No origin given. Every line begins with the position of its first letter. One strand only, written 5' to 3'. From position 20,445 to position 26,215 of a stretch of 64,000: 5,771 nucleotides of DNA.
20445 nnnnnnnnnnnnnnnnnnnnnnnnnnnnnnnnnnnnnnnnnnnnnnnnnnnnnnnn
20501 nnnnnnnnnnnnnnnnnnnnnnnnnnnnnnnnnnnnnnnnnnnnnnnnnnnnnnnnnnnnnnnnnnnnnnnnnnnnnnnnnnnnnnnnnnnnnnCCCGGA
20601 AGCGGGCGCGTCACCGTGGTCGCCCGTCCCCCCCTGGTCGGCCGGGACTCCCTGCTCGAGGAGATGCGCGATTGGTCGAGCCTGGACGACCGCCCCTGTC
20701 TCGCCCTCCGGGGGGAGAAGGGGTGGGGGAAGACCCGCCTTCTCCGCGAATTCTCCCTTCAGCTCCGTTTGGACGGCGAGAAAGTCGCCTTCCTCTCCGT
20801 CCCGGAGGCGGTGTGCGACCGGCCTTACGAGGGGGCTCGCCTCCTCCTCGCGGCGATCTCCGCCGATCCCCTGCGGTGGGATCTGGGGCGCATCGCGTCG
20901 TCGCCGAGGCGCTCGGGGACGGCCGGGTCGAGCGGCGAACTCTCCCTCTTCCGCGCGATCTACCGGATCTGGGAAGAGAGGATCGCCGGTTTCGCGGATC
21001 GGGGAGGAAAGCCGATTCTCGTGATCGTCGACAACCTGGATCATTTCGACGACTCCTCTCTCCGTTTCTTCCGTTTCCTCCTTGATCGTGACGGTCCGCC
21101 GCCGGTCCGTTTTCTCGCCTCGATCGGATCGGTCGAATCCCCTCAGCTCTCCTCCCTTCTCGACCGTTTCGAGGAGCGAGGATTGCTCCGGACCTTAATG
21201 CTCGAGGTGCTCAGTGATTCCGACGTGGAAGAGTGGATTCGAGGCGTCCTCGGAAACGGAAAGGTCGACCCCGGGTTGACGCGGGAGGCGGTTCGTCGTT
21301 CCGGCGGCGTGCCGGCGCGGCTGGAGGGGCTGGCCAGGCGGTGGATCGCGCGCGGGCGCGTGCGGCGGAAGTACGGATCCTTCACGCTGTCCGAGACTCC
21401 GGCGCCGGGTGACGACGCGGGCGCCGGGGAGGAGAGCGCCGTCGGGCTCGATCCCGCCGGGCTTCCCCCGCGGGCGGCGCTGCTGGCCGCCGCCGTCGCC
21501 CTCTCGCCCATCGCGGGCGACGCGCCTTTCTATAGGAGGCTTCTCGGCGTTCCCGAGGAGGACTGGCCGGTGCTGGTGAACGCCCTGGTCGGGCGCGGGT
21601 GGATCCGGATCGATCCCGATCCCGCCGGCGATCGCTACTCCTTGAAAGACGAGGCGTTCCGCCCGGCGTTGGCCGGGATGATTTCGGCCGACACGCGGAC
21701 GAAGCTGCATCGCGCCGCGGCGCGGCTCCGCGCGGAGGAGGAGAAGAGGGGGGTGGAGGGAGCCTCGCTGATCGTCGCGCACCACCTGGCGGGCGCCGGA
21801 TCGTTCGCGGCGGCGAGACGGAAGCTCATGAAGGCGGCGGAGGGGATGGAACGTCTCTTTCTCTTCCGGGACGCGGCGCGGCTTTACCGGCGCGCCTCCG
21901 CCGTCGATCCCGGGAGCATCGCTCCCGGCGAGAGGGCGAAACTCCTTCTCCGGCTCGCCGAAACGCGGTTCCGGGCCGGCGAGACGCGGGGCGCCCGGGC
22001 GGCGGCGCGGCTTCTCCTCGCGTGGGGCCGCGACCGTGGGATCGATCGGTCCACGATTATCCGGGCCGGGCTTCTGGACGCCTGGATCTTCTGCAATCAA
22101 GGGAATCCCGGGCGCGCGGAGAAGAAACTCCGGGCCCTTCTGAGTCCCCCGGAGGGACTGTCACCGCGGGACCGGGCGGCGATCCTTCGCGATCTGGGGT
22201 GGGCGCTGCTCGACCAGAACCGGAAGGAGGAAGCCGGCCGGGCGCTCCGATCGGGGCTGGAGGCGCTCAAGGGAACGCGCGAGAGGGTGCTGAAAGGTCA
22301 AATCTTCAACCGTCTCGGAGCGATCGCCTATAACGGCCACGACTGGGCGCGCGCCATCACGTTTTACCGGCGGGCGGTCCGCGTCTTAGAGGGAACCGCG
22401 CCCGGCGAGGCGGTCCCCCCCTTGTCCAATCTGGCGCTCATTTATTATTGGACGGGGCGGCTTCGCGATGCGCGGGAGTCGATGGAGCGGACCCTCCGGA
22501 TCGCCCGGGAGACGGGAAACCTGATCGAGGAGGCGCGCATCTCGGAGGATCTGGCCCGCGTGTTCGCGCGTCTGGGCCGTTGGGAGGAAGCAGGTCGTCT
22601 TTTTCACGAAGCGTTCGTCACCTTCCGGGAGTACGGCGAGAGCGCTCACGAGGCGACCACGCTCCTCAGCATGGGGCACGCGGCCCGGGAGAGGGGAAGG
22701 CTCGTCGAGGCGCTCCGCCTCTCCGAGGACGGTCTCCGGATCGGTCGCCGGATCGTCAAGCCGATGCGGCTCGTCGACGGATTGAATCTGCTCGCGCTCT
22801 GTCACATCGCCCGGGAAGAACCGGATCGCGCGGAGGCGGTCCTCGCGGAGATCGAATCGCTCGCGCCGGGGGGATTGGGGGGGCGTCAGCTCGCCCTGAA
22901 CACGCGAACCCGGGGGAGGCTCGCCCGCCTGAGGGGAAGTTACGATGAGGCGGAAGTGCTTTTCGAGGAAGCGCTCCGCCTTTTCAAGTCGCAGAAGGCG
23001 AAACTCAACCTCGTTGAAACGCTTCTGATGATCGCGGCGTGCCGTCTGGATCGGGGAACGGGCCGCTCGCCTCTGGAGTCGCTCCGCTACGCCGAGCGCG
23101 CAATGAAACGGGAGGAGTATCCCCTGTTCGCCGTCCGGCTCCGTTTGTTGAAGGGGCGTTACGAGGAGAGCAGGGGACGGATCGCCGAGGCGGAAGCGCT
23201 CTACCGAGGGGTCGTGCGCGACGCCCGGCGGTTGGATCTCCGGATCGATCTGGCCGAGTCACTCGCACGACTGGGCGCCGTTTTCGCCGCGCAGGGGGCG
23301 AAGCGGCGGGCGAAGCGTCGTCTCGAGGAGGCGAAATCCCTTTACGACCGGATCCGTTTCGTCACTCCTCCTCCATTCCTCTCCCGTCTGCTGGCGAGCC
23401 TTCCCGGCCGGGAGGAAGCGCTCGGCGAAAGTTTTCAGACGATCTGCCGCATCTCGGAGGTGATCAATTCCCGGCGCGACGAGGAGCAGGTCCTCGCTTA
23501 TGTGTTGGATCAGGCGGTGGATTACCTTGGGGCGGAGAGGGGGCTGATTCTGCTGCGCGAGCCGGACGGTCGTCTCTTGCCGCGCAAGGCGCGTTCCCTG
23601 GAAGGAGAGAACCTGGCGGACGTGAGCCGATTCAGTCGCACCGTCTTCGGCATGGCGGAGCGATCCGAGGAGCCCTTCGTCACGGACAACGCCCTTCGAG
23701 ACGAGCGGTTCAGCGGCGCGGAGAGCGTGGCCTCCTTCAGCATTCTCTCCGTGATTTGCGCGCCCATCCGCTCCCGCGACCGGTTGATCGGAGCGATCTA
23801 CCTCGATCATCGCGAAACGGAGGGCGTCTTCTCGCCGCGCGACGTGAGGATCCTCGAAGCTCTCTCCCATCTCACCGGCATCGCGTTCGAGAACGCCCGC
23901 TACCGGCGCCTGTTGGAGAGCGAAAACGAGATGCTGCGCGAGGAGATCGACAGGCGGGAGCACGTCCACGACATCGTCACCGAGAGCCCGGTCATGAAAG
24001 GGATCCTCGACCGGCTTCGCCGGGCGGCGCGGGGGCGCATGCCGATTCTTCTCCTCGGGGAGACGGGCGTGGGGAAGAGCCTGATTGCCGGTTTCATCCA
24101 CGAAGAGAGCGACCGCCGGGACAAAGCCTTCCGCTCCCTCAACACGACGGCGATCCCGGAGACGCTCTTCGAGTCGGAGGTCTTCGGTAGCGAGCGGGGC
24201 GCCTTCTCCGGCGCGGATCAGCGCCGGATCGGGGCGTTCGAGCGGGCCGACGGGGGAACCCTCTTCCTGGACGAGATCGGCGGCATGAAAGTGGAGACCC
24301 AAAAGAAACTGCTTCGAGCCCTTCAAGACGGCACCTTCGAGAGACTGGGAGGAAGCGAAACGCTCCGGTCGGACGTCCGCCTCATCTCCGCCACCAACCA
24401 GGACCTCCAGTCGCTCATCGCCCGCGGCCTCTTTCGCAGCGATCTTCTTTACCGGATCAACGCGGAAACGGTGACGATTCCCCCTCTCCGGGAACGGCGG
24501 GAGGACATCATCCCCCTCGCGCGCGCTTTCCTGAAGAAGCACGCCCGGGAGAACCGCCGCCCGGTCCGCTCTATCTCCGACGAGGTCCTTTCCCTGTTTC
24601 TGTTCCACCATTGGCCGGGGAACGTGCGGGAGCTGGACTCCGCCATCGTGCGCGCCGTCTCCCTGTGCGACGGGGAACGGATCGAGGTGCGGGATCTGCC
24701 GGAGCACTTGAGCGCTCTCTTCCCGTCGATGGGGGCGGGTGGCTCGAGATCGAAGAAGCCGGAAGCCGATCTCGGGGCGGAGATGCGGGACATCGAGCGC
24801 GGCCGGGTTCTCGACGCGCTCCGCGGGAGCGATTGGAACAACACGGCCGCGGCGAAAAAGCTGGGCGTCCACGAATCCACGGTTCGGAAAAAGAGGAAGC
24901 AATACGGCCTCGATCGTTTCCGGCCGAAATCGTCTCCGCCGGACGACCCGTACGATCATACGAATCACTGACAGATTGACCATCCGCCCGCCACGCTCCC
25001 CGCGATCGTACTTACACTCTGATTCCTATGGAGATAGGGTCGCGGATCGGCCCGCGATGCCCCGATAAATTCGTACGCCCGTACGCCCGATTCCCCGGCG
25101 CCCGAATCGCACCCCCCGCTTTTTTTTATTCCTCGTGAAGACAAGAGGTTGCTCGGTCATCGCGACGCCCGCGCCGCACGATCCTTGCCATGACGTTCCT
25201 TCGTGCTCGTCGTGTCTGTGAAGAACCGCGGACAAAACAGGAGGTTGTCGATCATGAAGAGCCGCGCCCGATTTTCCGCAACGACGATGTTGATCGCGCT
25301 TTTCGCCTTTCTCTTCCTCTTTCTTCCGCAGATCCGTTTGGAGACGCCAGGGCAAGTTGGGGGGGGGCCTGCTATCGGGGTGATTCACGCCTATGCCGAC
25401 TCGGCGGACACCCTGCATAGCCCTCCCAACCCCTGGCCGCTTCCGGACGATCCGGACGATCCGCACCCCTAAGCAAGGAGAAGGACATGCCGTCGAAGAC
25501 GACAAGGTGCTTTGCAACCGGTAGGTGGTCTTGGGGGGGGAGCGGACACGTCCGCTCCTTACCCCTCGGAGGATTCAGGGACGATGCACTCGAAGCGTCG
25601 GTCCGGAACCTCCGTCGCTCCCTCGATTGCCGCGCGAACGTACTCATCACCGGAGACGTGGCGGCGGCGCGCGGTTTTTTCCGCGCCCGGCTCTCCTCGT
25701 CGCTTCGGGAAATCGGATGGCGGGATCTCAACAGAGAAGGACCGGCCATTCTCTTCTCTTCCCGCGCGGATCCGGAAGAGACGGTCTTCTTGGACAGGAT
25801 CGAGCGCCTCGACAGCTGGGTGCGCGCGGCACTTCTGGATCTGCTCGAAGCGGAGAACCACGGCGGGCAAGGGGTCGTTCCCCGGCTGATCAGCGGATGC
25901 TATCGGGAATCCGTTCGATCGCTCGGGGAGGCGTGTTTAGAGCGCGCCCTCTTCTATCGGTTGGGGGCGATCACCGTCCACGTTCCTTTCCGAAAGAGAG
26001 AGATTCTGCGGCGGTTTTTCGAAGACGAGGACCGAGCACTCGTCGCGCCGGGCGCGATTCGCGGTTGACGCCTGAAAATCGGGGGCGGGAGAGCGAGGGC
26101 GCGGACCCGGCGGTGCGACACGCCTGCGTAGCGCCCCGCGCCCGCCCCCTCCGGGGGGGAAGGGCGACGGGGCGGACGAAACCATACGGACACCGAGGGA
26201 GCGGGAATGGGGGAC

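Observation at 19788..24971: A 1727-aa single-polypeptide regulator fusing a Ser/Thr kinase, STAND-like ATPase, TPR, GAF, and a sigma-54 enhancer-binding module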

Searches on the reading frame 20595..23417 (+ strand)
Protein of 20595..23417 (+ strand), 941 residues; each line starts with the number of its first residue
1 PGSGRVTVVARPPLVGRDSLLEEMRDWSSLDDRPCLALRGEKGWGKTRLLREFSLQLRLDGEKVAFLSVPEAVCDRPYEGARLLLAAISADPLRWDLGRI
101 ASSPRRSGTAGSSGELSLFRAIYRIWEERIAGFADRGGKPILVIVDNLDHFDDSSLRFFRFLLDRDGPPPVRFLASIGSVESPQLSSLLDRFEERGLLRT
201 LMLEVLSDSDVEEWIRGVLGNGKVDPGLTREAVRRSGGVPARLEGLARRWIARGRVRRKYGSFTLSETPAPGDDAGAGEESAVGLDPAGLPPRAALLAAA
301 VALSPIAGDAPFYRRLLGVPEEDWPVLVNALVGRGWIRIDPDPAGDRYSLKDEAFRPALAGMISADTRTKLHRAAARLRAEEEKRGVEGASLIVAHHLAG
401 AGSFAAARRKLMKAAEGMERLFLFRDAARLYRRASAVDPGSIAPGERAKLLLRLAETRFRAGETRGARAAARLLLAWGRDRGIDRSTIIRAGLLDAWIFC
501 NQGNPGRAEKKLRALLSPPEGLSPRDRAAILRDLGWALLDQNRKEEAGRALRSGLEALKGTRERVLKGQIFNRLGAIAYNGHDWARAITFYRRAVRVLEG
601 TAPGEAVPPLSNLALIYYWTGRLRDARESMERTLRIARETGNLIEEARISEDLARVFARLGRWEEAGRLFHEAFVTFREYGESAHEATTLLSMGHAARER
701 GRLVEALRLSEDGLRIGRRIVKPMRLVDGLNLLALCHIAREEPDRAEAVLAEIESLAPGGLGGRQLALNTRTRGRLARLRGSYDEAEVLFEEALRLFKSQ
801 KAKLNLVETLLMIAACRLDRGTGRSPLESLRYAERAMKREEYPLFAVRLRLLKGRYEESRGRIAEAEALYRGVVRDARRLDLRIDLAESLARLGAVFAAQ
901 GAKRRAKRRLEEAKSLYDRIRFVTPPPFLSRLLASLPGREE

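Call 81: search_solved_structures(query=window:20595-23417:+, max_evalue=0.01)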
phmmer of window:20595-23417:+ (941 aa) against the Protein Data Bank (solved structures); distinct sequences matched with E-value up to 0.01: 15.
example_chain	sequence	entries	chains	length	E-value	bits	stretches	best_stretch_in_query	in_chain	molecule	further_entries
5a7d_B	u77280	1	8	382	8.9e-12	47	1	585-695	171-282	PINS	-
4a1s_A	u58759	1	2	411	2.7e-11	45.4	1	585-696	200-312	PARTNER OF INSCUTEABLE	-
6hc2_A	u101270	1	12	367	7.2e-11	44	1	587-695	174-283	G-protein-signaling modulator 2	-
3sf4_A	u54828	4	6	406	9.1e-11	43.7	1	587-695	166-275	G-protein-signaling modulator 2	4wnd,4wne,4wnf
4wng_A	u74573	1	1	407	9.8e-11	43.6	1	587-695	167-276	G-protein-signaling modulator 2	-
5a6c_A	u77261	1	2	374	6.9e-10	40.8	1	587-695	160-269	G-PROTEIN-SIGNALING MODULATOR 2, AFADIN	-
3ro2_A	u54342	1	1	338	2.2e-09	39.1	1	610-696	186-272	G-protein-signaling modulator 2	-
4g2v_A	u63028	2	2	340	2.2e-09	39.1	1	610-696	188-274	G-protein-signaling modulator 2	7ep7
5o01_A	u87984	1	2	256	1.1e-05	26.9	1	579-682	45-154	BKLC (bacterial kinesin-light chain-like)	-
5o09_1C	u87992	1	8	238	1.3e-05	26.7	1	579-682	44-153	Bacterial kinesin light chain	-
4jhr_A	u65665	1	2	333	1.5e-05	26.4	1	610-695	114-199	G-protein-signaling modulator 2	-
3ro3_A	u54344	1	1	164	0.00019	22.8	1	564-718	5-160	G-protein-signaling modulator 2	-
7ai4_A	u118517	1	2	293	0.0005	21.4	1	521-716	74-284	Isoform C of Kinesin light chain 1,Isoform C of Kinesin light chain 1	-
7t7t_A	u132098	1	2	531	0.0012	20.1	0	540-660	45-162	Protein TONSOKU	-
9k7u_A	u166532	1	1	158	0.0037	18.5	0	610-686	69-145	Heter-Zn2-HEHE-22A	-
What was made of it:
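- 21687..23399 (+): TPR-like alpha-solenoid sensor, aa ~634-1204 (about 27 helices). Sequence hits to the peptide-binding TPRs LGN/Pins and kinesin light chain (call 81).
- The TPR region resembles peptide-binding TPRs (LGN/Pins, kinesin light chain; call 81).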

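Call 84: predict_structure(alignment_id=A3)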
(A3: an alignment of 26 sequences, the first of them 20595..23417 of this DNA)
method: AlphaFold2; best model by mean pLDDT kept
length: 941 residues; sequences in the alignment: 26
mean_pLDDT: 85.9   pTM: 0.76
mean pLDDT of the five models: 85.9, 85.7, 85.4, 84.3, 83.1
residues with pLDDT >= 90: 519; 70-90: 313; 50-70: 67; < 50: 42
segments of 3 or more residues with pLDDT < 50: 1-7, 101-115, 271-284, 939-941
pLDDT, mean of each block of 10 residues (from residue 1): 42 84 91 90 90 92 86 67 78 52 34 55 78 66 91 84 68 86 78 87 93 87 85 88 81 78 71 42 56 91 89 92 90 83 77 83 93 94 79 92 94 88 83 90 90 93 88 87 86 94 92 83 92 96 95 96 95 96 94 95 90 94 95 89 84 97 96 82 87 96 96 89 84 96 97 78 86 97 96 95 93 95 86 87 93 96 97 97 97 96 95 95 88 73 39
secondary structure, 60 per line:
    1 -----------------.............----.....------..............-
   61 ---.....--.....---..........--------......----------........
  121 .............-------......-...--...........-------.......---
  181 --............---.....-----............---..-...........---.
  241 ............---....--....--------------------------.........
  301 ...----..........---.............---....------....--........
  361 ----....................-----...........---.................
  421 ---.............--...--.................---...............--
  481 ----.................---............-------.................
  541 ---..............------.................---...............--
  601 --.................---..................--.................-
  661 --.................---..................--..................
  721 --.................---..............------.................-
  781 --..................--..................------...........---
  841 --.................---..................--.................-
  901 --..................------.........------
elements in order (helices of 4 or more, strands of 3 or more residues): H18-30 E35-39 H46-59 E64-68 H71-75 H79-88 H97-102 H113-133 E141-146 H153-163 E171-177 H183-194 E198-202 H208-219 H226-236 H240-252 E256-259 E262-265 H292-303 H310-317 H321-333 E337-340 E347-350 H353-360 H365-384 H390-400 H404-420 H424-436 H444-460 H464-478 H485-501 H505-516 H524-540 H544-557 H564-580 H584-598 H603-619 H623-640 H643-659 H663-679 H683-700 H703-720 H723-739 H743-756 H763-779 H783-800 H803-820 H827-837 H843-859 H863-880 H883-899 H903-920 H927-935
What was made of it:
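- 21123..21686 (+): helical / winged-helix arm, aa ~446-633. AlphaFold2 secondary structure (call 84).
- Checked: 'About 800 aa of TPR' is really about 190 aa of helical/winged-helix arm plus about 570 aa of alpha-solenoid, residues ~634-1204 (AlphaFold2 model pLDDT 85.9, call 84).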

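Call 86: fold_search(model_id=the predicted structure, library=pdb)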
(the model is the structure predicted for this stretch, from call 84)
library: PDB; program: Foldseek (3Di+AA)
matches with E <= 10: 1782; with E <= 0.001: 340
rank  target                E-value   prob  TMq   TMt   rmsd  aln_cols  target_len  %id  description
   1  6mfv_A                5.1e-13  1.00  0.34  0.44  11.6       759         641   14  Crystal structure of the Signal Transduction ATPase with Numerous Domains (STAND) protein with a tetratricopeptide rep (released 2019-02-20)
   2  9hvq_Q                2.1e-10  1.00  0.20  0.21  24.9       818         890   14  Structure of the transcribing Pol II-DSIF-PAF-SPT6-RECQL5 complex (released 2025-07-16)
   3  9rtt_Q                2.9e-10  1.00  0.24  0.25  22.2       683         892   15  Activated Elongation Complex with IWS1 and ELOF1 (released 2025-09-03)
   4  7t7t_A                1.8e-09  1.00  0.27  0.51  16.5       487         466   14  Structure of TSK/BRU1 bound to histone H3.1 (released 2022-03-30)
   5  1w3b_A                4.6e-09  1.00  0.25  0.45   9.2       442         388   17  The superhelical TPR domain of O-linked GlcNAc transferase reveals structural similarities to importin alpha. (released 2004-09-09)
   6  6ted_Q                7.7e-09  1.00  0.24  0.25  27.3       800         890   14  Structure of complete, activated transcription complex Pol II-DSIF-PAF-SPT6 uncovers allosteric elongation activation  (released 2020-07-22)
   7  8fgw_D                8.7e-09  1.00  0.17  0.14  19.6       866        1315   14  Human IFT-A complex structures provide molecular insights into ciliary transport (released 2023-02-22)
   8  8q9t_E                1.0e-08  1.00  0.27  0.25  15.8       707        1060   11  CryoEM structure of a S. Cerevisiae Ski238 complex bound to RNA (released 2023-11-29)
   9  9hn0_B                1.6e-08  1.00  0.35  0.22  26.4      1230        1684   13  Cryo-EM structure of human separase bound to SCC1 (310-550 aa) (released 2025-09-03)
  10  7dkh_I                1.6e-08  1.00  0.16  0.16  25.5       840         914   12  Crystal structure of the Ctr9/Paf1/Cdc73/Rtf1 quaternary complex (released 2021-11-24)
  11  4buj_F                1.9e-08  1.00  0.30  0.23  31.8      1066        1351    9  Crystal structure of the S. cerevisiae Ski2-3-8 complex (released 2013-08-28)
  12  8a3t_J                1.9e-08  1.00  0.34  0.55   8.9       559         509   14  S. cerevisiae APC/C-Cdh1 complex (released 2022-08-31)
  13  7dkh_A                2.0e-08  1.00  0.18  0.18  23.1       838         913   11  Crystal structure of the Ctr9/Paf1/Cdc73/Rtf1 quaternary complex (released 2021-11-24)
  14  5dse_C                2.3e-08  1.00  0.26  0.33  20.5       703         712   14  Crystal Structure of the TTC7B/Hyccin Complex (released 2015-12-02)
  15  7nj1_A                2.3e-08  1.00  0.33  0.23  13.9       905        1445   13  CryoEM structure of the human Separase-Securin complex (released 2021-08-04)
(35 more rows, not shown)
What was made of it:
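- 21123..21686 (+): Aligned with STAND protein 6mfv (call 86).
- On STAND NTPase, MalT clade: AF2 model plus Foldseek top hit 6mfv (calls 84, 86).
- STAND fold: AF2 pLDDT 85.9 (call 84); Foldseek top hit 6mfv STAND-TPR, E 5e-13, 759 aligned columns (call 86).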

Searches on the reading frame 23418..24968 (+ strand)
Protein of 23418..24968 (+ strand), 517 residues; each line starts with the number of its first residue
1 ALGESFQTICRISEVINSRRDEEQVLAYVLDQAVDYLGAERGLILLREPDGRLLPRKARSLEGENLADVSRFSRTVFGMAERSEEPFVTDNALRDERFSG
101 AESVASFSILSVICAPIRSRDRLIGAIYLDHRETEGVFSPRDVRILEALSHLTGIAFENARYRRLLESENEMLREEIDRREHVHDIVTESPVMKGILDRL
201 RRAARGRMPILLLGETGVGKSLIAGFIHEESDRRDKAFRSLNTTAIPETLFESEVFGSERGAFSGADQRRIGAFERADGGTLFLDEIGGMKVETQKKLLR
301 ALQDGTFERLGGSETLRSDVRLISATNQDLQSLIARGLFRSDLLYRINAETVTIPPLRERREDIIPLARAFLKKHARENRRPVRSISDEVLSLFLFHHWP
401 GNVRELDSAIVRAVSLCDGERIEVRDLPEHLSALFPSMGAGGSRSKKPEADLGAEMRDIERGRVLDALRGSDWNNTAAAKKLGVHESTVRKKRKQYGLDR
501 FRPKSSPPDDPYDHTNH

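Call 82: search_solved_structures(query=window:23418-24968:+, max_evalue=1e-20)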
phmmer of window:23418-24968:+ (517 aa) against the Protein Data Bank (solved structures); distinct sequences matched with E-value up to 1e-20: 35.
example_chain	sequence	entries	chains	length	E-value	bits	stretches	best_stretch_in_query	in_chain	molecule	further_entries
9qq6_C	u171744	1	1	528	4.1e-77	263.2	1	7-486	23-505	Nif-specific regulatory protein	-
4l4u_A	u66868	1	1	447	3.8e-76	260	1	159-499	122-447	Transcriptional regulator (NtrC family)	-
1ny5_A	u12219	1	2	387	1.2e-72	248.5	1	159-424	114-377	transcriptional regulator (NtrC family)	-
4ly6_A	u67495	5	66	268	3e-72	247.1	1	166-425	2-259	Transcriptional regulator (NtrC family)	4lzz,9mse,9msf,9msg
1ny6_A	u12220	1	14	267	6.9e-72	245.9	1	167-425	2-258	transcriptional regulator (NtrC family)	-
3m0e_A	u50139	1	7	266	6.6e-71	242.7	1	168-425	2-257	Transcriptional regulator (NtrC family)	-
1ojl_A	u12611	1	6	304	2.7e-68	234.1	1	187-492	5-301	TRANSCRIPTIONAL REGULATORY PROTEIN ZRAR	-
6iy8_A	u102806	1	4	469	1.4e-64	221.8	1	166-425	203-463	Positive regulator CapR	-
3dzd_A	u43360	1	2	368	4.4e-62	213.6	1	183-422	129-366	Transcriptional regulator (NtrC family)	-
8p53_C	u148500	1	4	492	1.2e-56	195.6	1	184-429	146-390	Transcriptional regulator FleQ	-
6jdi_A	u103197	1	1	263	2.1e-56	194.8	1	190-429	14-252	Nitrogen assimilation regulatory protein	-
5exp_A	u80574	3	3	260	9.7e-56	192.7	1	188-428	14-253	Transcriptional regulator FleQ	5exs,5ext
7ejw_C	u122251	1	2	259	1e-55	192.6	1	190-429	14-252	Transcriptional regulator FleQ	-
6j7e_A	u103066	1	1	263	1.1e-55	192.5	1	190-429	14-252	Nitrogen assimilation regulatory protein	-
5exx_A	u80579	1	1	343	1.5e-55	192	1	189-429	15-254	Transcriptional regulator FleQ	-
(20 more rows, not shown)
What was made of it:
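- Closest known: NifA-type bacterial enhancer-binding proteins. Same: The C-terminal 517 aa align over almost their whole length with solved NifA 9qq6_C (E 4e-77, call 82).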

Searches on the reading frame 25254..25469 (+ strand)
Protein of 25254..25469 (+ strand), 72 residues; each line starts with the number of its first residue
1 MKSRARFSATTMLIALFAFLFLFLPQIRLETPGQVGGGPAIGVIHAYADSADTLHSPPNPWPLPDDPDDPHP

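Call 33: search_protein_families(library=pfam, proteins=[window:25254-25469:+], max_evalue=0.01)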
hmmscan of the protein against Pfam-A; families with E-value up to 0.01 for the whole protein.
window:25254-25469:+ (72 aa): 0 families

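Call 68: find_homologous_proteins(query=window:25254-25469:+, max_evalue=0.1)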
Query seq(72 aa) (72 aa): 2 proteins with E <= 0.1 among 2 candidates.
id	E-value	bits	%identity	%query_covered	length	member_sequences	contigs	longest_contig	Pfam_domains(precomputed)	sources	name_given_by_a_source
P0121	2.7e-42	160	100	100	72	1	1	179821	-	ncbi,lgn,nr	ncbi:MAG: hypothetical protein JW958_04695 [Candidatus Eisenbacteria bacterium]|nr:hypothetical prot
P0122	1.8e-34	135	85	100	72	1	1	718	-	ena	-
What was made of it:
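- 25254..25472 (+): 72-aa exported-type peptide gene (RBS AGGAGG). Basic N-terminus, hydrophobic stretch, AYA-D motif, acidic Pro-rich tail ending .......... NCBI hypothetical protein JW958_04695 (call 68).
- Tried and rejected: Only the protein itself and one 85% relative were found (call 68).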

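Call 96: search_protein_families(library=padloc, proteins=[window:25254-25469:+], max_evalue=0.001)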
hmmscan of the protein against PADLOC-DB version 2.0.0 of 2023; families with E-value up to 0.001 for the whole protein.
window:25254-25469:+ (72 aa): 0 families
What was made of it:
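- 25254..25472 (+): No Pfam or PADLOC hit (calls 33, 96).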

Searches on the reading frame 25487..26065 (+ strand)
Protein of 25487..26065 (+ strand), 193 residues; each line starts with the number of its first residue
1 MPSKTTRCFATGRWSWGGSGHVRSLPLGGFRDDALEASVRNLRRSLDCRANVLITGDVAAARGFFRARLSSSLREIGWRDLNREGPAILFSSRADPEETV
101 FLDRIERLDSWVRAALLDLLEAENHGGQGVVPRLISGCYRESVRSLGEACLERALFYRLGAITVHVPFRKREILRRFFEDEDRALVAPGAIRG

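Call 33: search_protein_families(library=pfam, proteins=[window:25487-26065:+], max_evalue=0.01)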
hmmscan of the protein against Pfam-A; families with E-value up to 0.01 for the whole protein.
window:25487-26065:+ (193 aa): 1 family
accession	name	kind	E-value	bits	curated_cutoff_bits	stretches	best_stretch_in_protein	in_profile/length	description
PF00158.32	Sigma54_activat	-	0.0038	17.4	20.2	0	98-164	95-167/168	Sigma-54 interaction domain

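Call 96: search_protein_families(library=padloc, proteins=[window:25487-26065:+], max_evalue=0.001)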
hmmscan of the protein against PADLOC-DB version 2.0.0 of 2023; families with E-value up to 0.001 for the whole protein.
window:25487-26065:+ (193 aa): 0 families
